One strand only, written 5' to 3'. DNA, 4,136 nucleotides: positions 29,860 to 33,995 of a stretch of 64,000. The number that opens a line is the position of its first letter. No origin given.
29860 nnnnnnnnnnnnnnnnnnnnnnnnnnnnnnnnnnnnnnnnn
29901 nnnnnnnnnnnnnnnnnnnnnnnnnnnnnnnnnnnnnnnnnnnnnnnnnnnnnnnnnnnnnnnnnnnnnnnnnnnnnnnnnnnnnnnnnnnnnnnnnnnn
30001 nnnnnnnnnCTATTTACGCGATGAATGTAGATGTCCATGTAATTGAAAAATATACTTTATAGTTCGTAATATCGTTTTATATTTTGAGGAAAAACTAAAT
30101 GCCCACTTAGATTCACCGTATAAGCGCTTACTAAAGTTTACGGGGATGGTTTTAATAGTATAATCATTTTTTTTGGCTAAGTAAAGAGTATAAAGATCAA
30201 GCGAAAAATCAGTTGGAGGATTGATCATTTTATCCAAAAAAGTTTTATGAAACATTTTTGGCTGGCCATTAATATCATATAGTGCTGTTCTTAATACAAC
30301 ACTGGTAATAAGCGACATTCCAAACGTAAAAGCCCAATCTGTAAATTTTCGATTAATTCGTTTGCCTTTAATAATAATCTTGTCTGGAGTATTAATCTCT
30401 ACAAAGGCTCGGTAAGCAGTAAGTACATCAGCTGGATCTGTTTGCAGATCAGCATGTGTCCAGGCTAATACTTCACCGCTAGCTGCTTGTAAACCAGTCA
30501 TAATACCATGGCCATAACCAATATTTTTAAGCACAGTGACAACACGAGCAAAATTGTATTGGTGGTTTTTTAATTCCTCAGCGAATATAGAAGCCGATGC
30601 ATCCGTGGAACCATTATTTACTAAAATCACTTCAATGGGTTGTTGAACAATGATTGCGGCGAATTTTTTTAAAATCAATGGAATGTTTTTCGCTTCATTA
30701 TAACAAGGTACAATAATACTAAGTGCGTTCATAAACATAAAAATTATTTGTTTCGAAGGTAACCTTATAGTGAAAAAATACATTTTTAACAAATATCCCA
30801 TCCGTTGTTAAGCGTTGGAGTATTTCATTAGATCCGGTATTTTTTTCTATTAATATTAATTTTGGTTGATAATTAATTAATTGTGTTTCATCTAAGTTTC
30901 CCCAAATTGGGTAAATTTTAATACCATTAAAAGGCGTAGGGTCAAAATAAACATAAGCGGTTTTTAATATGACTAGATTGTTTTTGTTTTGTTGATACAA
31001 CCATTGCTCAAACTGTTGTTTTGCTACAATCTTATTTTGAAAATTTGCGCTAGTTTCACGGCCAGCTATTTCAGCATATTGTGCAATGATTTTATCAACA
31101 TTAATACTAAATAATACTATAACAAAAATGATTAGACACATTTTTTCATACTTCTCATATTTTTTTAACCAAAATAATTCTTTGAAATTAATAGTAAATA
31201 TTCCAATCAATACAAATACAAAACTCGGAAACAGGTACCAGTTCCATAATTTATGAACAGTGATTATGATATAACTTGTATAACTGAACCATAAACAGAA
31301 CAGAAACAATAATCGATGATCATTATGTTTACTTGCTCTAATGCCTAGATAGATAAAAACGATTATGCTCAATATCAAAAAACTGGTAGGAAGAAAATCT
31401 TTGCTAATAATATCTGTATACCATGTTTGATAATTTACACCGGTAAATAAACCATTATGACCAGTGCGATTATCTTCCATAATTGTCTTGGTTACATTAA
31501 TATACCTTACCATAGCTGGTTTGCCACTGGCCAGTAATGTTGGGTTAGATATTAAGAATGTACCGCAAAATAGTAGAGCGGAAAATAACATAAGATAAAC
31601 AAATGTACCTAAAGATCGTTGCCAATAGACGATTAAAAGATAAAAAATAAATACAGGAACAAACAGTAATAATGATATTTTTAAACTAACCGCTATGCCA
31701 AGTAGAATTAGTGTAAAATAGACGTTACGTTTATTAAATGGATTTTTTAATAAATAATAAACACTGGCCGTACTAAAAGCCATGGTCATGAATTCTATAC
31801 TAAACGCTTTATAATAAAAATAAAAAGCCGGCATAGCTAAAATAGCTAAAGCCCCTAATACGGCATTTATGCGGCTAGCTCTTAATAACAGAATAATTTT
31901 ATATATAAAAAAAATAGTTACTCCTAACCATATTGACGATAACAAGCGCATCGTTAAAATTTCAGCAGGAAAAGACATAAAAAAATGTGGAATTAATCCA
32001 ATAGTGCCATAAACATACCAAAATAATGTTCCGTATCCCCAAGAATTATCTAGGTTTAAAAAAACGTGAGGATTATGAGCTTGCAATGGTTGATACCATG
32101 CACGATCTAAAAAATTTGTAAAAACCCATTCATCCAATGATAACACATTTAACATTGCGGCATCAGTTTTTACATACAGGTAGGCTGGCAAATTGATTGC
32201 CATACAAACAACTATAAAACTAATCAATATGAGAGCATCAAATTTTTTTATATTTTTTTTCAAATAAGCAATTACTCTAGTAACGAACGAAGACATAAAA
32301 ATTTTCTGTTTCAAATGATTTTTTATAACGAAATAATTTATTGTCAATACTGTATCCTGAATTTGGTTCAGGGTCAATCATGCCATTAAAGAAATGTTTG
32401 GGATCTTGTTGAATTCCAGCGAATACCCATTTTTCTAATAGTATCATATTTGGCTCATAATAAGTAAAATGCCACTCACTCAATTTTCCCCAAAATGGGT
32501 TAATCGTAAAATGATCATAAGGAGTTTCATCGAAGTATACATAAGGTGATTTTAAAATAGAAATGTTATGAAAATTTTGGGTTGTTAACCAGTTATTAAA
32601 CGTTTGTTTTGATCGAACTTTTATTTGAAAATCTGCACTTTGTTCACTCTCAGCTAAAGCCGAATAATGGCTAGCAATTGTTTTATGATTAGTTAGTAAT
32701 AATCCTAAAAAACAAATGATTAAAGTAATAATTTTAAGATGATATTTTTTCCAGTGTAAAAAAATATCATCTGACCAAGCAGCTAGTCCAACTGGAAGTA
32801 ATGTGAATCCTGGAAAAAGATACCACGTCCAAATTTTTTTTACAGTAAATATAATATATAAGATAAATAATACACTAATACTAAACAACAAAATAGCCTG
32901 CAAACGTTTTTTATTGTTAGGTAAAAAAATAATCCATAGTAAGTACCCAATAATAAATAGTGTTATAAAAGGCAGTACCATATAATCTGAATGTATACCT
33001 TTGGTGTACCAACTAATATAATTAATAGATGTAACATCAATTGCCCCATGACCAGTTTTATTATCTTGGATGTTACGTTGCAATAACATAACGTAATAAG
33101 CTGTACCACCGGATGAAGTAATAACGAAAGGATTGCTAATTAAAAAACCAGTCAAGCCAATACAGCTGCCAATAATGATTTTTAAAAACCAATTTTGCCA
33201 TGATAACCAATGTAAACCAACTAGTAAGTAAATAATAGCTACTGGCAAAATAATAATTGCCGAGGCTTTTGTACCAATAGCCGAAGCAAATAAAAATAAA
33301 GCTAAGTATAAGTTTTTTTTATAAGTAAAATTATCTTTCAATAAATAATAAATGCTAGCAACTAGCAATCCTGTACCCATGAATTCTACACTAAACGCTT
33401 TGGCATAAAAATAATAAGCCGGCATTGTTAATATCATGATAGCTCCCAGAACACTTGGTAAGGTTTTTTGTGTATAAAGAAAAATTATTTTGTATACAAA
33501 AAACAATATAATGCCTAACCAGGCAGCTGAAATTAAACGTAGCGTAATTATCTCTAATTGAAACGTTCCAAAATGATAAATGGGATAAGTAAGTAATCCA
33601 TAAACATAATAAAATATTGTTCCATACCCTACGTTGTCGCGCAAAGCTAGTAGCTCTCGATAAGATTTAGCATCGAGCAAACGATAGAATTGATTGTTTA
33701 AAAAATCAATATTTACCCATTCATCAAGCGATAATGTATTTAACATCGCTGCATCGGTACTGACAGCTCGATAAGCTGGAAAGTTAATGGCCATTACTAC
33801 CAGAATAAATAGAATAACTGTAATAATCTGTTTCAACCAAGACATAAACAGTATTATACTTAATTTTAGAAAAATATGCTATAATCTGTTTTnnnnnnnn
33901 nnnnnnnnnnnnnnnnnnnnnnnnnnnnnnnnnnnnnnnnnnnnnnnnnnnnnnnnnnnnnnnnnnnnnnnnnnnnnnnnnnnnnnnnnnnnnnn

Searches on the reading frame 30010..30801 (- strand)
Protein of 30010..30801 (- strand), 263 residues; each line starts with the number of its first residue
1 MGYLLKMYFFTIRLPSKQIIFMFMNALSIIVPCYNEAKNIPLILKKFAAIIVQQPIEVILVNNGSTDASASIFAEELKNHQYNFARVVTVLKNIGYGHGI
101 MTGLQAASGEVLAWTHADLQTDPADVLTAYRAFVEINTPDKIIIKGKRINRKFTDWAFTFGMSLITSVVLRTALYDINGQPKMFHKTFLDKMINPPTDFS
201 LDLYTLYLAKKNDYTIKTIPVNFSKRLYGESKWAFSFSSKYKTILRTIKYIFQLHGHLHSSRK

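Call 7: search_protein_families(library=pfam, proteins=[window:30010-30801:-], max_evalue=0.01)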
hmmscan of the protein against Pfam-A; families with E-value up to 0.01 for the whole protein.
window:30010-30801:- (263 aa): 2 families
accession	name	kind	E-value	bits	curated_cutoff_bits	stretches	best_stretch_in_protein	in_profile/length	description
PF00535.33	Glycos_transf_2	-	7e-19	68.8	23.3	1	28-135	1-105/168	Glycosyl transferase family 2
PF13641.12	Glyco_tranf_2_3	-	0.00042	20.8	27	1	27-118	3-96/230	Glycosyltransferase like family 2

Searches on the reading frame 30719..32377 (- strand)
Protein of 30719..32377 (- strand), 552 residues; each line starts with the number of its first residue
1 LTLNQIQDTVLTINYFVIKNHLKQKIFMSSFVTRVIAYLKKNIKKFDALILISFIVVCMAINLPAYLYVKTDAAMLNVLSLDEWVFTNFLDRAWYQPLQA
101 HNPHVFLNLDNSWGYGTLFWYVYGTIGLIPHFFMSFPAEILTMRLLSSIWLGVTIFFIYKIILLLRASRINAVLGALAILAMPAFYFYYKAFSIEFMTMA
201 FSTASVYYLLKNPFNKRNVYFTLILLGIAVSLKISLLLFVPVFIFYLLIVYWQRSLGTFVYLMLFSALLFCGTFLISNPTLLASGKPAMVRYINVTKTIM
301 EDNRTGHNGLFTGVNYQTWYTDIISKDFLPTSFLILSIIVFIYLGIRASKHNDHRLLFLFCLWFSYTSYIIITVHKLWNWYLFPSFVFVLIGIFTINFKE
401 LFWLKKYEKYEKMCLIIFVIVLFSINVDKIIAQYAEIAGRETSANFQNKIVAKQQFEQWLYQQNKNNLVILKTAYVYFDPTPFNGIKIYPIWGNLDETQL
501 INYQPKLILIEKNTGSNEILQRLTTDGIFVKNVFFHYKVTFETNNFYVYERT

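Call 8: search_protein_families(library=pfam, proteins=[window:30719-32377:-], max_evalue=0.001)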
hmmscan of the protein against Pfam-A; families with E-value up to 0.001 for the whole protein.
window:30719-32377:- (552 aa): 1 family
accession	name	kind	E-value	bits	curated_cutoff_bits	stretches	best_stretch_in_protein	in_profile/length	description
PF13231.12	PMT_2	-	1e-05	26.2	26.1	1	136-275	17-158/160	Dolichyl-phosphate-mannose-protein mannosyltransferase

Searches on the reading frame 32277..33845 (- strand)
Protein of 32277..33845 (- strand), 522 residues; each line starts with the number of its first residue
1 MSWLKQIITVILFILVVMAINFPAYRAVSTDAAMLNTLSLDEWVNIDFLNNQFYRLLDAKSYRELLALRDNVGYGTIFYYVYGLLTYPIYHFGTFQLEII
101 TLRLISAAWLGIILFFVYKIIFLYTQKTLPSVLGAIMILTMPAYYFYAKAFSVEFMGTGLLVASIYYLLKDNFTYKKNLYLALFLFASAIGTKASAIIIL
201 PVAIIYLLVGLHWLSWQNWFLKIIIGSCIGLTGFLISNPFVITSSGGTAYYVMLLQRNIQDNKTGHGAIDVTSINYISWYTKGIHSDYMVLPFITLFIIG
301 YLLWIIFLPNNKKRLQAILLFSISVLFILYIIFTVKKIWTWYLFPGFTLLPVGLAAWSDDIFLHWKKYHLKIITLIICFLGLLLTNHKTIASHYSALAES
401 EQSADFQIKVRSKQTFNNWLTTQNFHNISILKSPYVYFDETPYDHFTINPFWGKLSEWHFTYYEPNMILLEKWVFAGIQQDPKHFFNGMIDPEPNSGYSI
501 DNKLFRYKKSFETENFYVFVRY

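Call 8: search_protein_families(library=pfam, proteins=[window:32277-33845:-], max_evalue=0.001)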
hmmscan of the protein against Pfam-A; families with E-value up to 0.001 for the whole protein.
window:32277-33845:- (522 aa): 1 family
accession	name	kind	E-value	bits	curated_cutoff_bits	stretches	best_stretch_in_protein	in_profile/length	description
PF13231.12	PMT_2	-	5.2e-05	23.9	26.1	1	100-218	22-140/160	Dolichyl-phosphate-mannose-protein mannosyltransferase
